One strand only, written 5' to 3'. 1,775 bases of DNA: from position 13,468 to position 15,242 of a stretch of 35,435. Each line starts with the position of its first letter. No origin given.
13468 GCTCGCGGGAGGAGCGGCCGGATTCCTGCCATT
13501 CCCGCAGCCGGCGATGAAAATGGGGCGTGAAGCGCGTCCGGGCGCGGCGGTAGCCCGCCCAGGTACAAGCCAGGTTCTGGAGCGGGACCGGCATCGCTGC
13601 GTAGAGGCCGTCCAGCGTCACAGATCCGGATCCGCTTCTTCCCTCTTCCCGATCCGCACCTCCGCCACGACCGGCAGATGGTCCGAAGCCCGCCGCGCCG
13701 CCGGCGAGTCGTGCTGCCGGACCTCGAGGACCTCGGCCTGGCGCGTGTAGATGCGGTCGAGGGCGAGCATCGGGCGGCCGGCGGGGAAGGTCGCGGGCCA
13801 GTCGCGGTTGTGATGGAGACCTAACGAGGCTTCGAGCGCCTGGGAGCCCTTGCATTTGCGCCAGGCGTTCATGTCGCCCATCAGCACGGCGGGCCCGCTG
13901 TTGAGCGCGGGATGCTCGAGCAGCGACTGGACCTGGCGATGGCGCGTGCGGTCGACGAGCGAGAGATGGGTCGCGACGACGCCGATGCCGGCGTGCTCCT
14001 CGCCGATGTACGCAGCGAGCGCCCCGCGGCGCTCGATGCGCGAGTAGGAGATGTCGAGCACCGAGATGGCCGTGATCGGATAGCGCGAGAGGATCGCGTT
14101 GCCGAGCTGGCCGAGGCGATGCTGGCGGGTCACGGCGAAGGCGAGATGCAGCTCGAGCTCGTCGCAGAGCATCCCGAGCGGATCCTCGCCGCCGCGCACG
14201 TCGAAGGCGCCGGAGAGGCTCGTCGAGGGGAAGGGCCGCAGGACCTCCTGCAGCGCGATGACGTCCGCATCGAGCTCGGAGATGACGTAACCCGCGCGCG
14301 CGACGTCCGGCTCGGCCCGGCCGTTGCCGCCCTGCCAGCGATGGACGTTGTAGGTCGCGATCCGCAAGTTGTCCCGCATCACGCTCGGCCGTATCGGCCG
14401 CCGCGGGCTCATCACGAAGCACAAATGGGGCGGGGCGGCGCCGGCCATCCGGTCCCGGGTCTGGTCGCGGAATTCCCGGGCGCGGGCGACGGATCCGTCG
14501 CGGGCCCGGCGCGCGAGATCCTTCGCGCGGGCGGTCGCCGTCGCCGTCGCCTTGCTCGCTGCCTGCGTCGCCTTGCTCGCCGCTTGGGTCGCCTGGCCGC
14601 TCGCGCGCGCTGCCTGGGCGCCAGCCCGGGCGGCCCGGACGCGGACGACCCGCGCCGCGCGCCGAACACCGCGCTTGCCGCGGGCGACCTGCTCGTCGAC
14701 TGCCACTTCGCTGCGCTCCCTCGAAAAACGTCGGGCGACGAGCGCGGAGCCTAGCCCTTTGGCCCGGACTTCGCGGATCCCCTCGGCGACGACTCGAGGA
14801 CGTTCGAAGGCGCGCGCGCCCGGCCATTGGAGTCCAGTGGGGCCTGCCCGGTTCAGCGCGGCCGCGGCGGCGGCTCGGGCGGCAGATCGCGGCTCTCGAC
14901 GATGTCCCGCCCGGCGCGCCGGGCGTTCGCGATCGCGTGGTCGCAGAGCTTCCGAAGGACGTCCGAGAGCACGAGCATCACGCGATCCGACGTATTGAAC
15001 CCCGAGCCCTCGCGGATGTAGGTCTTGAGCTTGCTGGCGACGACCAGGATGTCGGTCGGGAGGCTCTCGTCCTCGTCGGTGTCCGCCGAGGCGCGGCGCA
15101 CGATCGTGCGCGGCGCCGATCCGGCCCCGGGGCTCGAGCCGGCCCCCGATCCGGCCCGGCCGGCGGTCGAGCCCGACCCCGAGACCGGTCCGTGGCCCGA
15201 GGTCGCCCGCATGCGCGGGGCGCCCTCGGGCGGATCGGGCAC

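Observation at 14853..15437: Zinc-finger + histone-fold fusion protein (bacterial 'ZZ histone'-like)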

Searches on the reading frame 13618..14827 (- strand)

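Call 14: search_protein_families(library=pfam, proteins=[window:13618-14827:-], max_evalue=0.001)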
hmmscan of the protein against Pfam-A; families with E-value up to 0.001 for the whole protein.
window:13618-14827:- (403 aa): 0 families

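Call 16: search_protein_families(library=pfam, proteins=[window:13618-14826:-], max_evalue=0.1)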
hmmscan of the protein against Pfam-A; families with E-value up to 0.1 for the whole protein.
window:13618-14826:- (402 aa): 1 family
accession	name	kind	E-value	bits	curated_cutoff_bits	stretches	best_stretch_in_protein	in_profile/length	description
PF03372.29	Exo_endo_phos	-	1.1e-17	65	24.5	1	168-383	9-225/225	Endonuclease/Exonuclease/phosphatase family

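Call 65: search_protein_families(library=padloc, proteins=[window:13618-14706:-], max_evalue=0.01)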
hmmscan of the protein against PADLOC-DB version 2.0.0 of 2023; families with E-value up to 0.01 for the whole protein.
window:13618-14706:- (362 aa): 0 families

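Call 66: search_protein_families(library=ncbifam, proteins=[window:13618-14706:-], max_evalue=0.00001)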
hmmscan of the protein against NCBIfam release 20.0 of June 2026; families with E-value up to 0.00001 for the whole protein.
window:13618-14706:- (362 aa): 1 family
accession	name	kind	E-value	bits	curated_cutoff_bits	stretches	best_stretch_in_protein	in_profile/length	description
NF003840.0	PRK05421.1-2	equivalog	5.5e-06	25.7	163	0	256-352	186-280/282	endonuclease/exonuclease/phosphatase family protein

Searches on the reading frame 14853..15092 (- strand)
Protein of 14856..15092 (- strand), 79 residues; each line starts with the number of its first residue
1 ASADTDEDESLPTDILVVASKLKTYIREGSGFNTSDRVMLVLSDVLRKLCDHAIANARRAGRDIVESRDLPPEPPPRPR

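Call 4: search_protein_families(library=pfam, proteins=[window:14856-15092:-], max_evalue=10)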
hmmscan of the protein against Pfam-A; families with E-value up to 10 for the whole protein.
seq(79 aa): 1 family
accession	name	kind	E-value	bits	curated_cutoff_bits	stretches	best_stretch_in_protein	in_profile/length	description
PF09123.17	DUF1931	-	0.0075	16.9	21.8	1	36-71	19-54/138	Domain of unknown function (DUF1931)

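Call 38: search_solved_structures(query=A3, max_evalue=0.01, show_alignments=2)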
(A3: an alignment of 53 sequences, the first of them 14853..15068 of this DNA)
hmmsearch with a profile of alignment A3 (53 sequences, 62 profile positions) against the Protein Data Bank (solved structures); distinct sequences matched with E-value up to 0.01: 11.
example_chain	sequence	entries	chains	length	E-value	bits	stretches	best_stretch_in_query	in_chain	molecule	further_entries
8fvx_A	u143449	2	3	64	3.9e-23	84.6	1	2-59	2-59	CBFD_NFYB_HMF domain-containing protein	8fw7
8cmp_A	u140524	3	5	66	4.3e-23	84.5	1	2-59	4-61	CBFD_NFYB_HMF domain-containing protein | Transcription factor CBF/NF-Y/archaeal histone domain-containing protein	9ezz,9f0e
9qt0_A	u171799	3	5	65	3.7e-12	49.5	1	1-59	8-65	DUF1931 domain-containing protein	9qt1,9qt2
9f2c_A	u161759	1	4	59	1e-11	48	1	6-57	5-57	hypothetical protein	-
8bdk_A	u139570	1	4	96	1.4e-07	34.8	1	11-61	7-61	DNA-binding protein HmvA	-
9qv5_A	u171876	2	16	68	2.8e-05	27.4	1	10-60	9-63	Archaeal histone A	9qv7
9qv6_A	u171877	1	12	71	3.2e-05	27.3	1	10-60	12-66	Archaeal histone A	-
1ku5_A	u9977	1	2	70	0.00059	23.2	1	15-60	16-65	HPhA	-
1a7w_A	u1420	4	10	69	0.00076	22.8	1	22-60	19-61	HISTONE HMFB | PROTEIN (HISTONE HMFB) | HISTONE B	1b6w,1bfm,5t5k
1b67_A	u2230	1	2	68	0.0052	20.2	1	22-60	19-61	PROTEIN (HISTONE HMFA)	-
1hta_A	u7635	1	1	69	0.0055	20.1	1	22-60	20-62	HISTONE HMFA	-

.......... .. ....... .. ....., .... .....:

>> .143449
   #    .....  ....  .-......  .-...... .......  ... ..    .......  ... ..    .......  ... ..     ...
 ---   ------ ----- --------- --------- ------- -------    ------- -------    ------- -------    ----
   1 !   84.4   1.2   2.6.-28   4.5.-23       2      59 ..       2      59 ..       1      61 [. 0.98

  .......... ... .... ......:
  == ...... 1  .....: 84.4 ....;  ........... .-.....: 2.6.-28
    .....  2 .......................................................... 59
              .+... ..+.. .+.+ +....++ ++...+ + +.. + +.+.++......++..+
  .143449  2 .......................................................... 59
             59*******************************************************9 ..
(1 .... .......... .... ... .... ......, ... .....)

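Call 67: search_protein_families(library=phrogs, proteins=[window:14853-15068:-], max_evalue=0.01)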
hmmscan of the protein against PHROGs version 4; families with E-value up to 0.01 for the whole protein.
window:14853-15068:- (71 aa): 0 families

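Call 68: search_protein_families(library=pfam, alignment_id=A3, max_evalue=0.01)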
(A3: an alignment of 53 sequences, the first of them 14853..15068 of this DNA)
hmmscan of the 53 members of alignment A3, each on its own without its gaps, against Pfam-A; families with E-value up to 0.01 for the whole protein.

A. member 1, window:14853-15068:- (71 aa): 1 family
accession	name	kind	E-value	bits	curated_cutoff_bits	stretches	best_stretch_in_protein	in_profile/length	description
PF09123.17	DUF1931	-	0.0059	17.3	21.8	1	28-63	19-54/138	Domain of unknown function (DUF1931)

B. families by the number of members that match (of 53 scanned): 5 families
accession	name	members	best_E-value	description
PF00808.29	CBFD_NFYB_HMF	14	5.6e-06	Histone-like transcription factor (CBF/NF-Y) and archaeal histone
PF15630.12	CENP-S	1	0.00089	CENP-S protein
PF17862.7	AAA_lid_3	1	0.0021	AAA+ lid domain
PF01523.21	PmbA_TldD_1st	1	0.0043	PmbA/TldA metallopeptidase domain 1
PF09123.17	DUF1931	1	0.0059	Domain of unknown function (DUF1931)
